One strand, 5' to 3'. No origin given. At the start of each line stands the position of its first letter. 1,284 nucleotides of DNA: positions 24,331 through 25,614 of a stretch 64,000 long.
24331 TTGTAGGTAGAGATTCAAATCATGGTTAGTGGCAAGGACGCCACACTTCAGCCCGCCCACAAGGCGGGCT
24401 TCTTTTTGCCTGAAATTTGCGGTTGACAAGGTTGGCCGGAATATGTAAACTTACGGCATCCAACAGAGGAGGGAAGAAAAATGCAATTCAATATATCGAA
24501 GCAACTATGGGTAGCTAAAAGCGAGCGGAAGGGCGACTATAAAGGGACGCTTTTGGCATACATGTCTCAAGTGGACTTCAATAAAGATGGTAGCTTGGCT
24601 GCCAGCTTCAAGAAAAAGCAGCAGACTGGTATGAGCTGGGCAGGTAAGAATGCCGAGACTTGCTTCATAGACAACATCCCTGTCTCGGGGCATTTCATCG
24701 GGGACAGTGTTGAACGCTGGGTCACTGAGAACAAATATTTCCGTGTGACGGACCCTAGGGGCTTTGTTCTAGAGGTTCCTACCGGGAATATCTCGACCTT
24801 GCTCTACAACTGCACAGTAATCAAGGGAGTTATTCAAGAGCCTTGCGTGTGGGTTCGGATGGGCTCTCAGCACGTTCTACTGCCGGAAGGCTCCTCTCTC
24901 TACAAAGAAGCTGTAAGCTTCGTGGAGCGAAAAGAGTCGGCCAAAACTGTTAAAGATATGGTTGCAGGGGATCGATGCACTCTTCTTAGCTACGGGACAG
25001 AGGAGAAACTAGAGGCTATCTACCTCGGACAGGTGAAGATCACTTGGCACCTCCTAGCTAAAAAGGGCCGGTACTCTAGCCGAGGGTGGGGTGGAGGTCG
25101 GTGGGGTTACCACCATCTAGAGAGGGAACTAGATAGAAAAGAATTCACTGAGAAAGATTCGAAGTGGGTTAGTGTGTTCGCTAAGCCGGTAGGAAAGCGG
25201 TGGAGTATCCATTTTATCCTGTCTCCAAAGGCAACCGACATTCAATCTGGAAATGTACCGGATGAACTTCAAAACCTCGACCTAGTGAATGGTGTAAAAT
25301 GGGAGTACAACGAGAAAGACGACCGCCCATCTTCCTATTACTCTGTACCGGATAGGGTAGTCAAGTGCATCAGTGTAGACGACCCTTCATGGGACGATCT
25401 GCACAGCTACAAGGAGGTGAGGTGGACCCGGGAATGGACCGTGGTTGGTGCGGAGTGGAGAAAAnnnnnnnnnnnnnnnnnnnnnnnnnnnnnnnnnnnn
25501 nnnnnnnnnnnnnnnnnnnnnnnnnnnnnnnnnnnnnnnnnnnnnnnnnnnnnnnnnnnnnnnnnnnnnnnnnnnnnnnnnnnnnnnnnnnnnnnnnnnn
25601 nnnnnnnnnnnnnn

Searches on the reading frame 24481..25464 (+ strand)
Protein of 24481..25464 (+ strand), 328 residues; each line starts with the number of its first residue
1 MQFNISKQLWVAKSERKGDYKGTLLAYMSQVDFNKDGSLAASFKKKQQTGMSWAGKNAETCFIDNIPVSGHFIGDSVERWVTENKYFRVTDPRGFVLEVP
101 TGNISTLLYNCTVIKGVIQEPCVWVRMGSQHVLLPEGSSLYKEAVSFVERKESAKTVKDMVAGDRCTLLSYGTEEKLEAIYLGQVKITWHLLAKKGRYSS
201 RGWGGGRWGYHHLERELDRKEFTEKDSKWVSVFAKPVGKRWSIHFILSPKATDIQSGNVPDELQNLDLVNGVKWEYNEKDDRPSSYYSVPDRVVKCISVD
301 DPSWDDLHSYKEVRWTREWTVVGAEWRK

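Call 40: search_dna_similar(query=window:24481-25464:+, collection=phages, mode=protein, rows=spread, max_rows=40)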
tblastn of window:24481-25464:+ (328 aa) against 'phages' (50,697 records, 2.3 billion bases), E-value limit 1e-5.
Records with a match: 291; places in all: 292; records where one place covers at least 80% of the query: 146.
Best place of each record, by identity: 95-99% 95; 90-95% 11; 80-90% 14; <60% 171.
By first word of the organism name: Pseudomonas 169; Bacillus 51; Escherichia 19; Prevotella 15; Vibrio 8; Salmonella 8; Erwinia 7; Xanthomonas 4; Clostridioides 2; Agrobacterium 2; and 5 more.
By host as written in the record: Pseudomonas aeruginosa 53; Pseudomonas aeruginosa PAO1 30; Pseudomonas syringae pv. actinidiae 16; Bacillus cereus 15; Prevotella sp. 15; - 11; Pseudomonas aeruginosa PAK 10; Pseudomonas putida KT2440 and Paw85 5; and 84 more.
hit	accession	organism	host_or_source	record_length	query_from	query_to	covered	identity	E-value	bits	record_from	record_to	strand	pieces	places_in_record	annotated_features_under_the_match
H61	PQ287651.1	Pseudomonas phage HHBS18_1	Pseudomonas aeruginosa BWKH18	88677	1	328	100%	98.8%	0e+0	639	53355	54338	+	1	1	hypothetical protein (x2)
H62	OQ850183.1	Pseudomonas phage PT07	Pseudomonas aeruginosa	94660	1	328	100%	98.5%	0e+0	630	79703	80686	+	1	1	hypothetical protein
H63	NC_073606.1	Pseudomonas phage pPA-3099-2aT.2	Pseudomonas aeruginosa 3099-2aT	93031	1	328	100%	98.2%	0e+0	630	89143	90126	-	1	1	hypothetical protein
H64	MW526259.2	Pseudomonas phage PhL_UNISO_PA-DSM_ph0034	Pseudomonas aeruginosa DSM 19880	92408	1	328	100%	98.2%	0e+0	629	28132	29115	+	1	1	hypothetical protein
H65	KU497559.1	Pseudomonas phage K5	Pseudomonas aeruginosa PAK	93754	1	328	100%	97.9%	0e+0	630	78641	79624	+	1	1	hypothetical protein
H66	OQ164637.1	Pseudomonas phage HJ01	Pseudomonas aeruginosa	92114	1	328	100%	97.9%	0e+0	630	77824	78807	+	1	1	hypothetical protein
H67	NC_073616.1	Pseudomonas phage vB_PaeS_B8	Pseudomonas aeruginosa B8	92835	1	328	100%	97.9%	0e+0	630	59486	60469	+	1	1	hypothetical protein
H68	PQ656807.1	Pseudomonas phage vB_Ps_ZCPS13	Pseudomonas aeruginosa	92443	1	328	100%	97.6%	0e+0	629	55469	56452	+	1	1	hypothetical protein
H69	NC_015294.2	Pseudomonas phage PAK_P1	Pseudomonas aeruginosa PAK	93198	1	328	100%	97.6%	0e+0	629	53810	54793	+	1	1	hypothetical protein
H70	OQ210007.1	Pseudomonas phage MK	Pseudomonas aeruginosa Paer36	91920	1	328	100%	97.6%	0e+0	629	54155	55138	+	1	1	hypothetical protein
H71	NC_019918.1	Pseudomonas phage vB_PaeM_C2-10_Ab1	Pseudomonas aeruginosa C2-10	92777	1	328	100%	97.6%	0e+0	627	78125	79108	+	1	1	hypothetical protein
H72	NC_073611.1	Pseudomonas phage vB_Pae_Kat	Pseudomonas aeruginosa PAO1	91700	1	328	100%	97.3%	0e+0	628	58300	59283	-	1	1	hypothetical protein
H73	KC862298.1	Pseudomonas phage PAK_P2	Pseudomonas aeruginosa PAK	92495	1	328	100%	97.3%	0e+0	627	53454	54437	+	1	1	hypothetical protein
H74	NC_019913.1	Pseudomonas phage PaP1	Pseudomonas aeruginosa PA1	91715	1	328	100%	94.5%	0e+0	612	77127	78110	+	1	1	hypothetical protein (x2)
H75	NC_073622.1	Pseudomonas phage vB_Paer_PsIn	Pseudomonas aeruginosa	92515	1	328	100%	91.5%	0e+0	594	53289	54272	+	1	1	hypothetical protein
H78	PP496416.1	Pseudomonas phage vB_PpuM-Kassivere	Pseudomonas putida KT2440 and Paw85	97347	3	237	72%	36.4%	4e-37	146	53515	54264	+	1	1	hypothetical protein (x2)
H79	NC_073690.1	Pseudomonas phage PN09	Pseudomonas syringae pv. actinidiae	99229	3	293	89%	28.7%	3e-31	129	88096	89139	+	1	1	hypothetical protein (x2)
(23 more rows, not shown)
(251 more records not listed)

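Call 41: get_annotated_region(hit=H78, flank=2500)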
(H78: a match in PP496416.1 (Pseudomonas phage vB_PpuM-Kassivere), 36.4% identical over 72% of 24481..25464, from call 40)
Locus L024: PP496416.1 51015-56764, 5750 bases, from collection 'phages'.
description: Pseudomonas phage vB_PpuM-Kassivere, complete genome.
organism: Pseudomonas phage vB_PpuM-Kassivere (NCBI taxid 3132620)
taxonomy: Viruses; Duplodnaviria; Heunggongvirae; Uroviricota; Caudoviricetes
host: Pseudomonas putida KT2440 and Paw85; source: muddy stream water; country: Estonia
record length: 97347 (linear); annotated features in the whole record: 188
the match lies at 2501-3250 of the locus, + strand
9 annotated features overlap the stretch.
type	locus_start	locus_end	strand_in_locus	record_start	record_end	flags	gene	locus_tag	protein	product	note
CDS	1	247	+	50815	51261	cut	-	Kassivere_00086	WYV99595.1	hypothetical protein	-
CDS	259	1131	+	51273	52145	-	-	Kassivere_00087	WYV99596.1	hypothetical protein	-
CDS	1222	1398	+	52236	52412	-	-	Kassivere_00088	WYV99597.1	hypothetical protein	-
CDS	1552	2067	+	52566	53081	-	-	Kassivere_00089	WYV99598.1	hypothetical protein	-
CDS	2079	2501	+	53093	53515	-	-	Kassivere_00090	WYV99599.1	hypothetical protein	-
CDS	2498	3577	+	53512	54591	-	-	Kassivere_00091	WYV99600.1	hypothetical protein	-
CDS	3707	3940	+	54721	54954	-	-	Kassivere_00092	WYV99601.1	hypothetical protein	-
CDS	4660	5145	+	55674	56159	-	-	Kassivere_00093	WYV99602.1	hypothetical protein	-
CDS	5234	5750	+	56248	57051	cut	-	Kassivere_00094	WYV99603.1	hypothetical protein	-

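Call 42: get_annotated_region(hit=H79, flank=2500)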
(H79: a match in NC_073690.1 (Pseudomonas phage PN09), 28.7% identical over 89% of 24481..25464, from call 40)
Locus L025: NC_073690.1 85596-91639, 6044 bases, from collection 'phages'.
description: Pseudomonas phage PN09, complete genome.
organism: Pseudomonas phage PN09 (NCBI taxid 2782564)
taxonomy: Viruses; Duplodnaviria; Heunggongvirae; Uroviricota; Caudoviricetes; Otagovirus
host: Pseudomonas syringae pv. actinidiae; source: sewage; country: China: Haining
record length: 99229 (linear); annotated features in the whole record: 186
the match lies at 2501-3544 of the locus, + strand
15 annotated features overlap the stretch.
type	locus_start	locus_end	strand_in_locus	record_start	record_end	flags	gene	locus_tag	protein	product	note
CDS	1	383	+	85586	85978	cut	-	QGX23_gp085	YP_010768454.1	hypothetical protein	-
CDS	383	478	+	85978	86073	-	-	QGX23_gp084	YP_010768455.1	hypothetical protein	-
CDS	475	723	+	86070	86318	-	-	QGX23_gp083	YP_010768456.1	hypothetical protein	-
CDS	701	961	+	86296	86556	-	-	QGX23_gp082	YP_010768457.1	hypothetical protein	-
CDS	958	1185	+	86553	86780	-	-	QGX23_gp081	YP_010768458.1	hypothetical protein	-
CDS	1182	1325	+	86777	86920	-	-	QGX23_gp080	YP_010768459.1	hypothetical protein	-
CDS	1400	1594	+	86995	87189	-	-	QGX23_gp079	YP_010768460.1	hypothetical protein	-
CDS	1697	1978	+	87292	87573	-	-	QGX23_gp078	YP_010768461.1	hypothetical protein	-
CDS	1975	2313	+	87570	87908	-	-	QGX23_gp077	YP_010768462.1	hypothetical protein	-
CDS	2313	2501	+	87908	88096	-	-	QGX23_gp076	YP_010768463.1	hypothetical protein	-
CDS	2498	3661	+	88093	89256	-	-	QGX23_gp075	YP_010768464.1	hypothetical protein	-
CDS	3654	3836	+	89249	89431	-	-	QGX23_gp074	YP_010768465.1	hypothetical protein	-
CDS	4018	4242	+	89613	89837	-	-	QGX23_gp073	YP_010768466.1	hypothetical protein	-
CDS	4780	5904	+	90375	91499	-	-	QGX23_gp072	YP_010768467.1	hypothetical protein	-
CDS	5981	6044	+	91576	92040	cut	-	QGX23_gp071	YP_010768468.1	hypothetical protein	-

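Call 54: search_protein_families(library=pfam, proteins=[window:24481-25464:+, L025:4018-4239:+, L024:3707-3937:+, L028:577-1143:+], max_evalue=0.01)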
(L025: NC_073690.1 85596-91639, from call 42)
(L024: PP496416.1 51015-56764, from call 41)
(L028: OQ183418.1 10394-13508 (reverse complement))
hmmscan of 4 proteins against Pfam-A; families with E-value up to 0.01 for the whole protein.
window:24481-25464:+ (328 aa): 0 families

L025:4018-4239:+ (74 aa): 0 families

L024:3707-3937:+ (77 aa): 0 families

L028:577-1143:+ (189 aa): 0 families

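Call 55: search_protein_families(library=phrogs, proteins=[window:24481-25464:+, L025:4018-4239:+, L024:3707-3937:+], max_evalue=0.001)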
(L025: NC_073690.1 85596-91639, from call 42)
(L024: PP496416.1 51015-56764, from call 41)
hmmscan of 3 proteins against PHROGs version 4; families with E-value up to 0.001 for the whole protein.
window:24481-25464:+ (328 aa): 4 families
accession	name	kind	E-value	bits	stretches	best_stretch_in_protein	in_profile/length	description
phrog_6266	-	unknown function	1.4e-201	669.7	1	1-328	1-328/328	-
phrog_2475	-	unknown function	4.1e-17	63.7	1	9-231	10-209/383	-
phrog_30990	-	unknown function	9.8e-14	52.4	1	56-169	65-185/282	-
phrog_14061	-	unknown function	9.2e-13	49.1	1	31-184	24-167/402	-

L025:4018-4239:+ (74 aa): 1 family
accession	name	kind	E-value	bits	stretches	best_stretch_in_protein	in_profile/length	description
phrog_18044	-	unknown function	1.3e-15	58.8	1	1-73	1-74/74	-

L024:3707-3937:+ (77 aa): 0 families
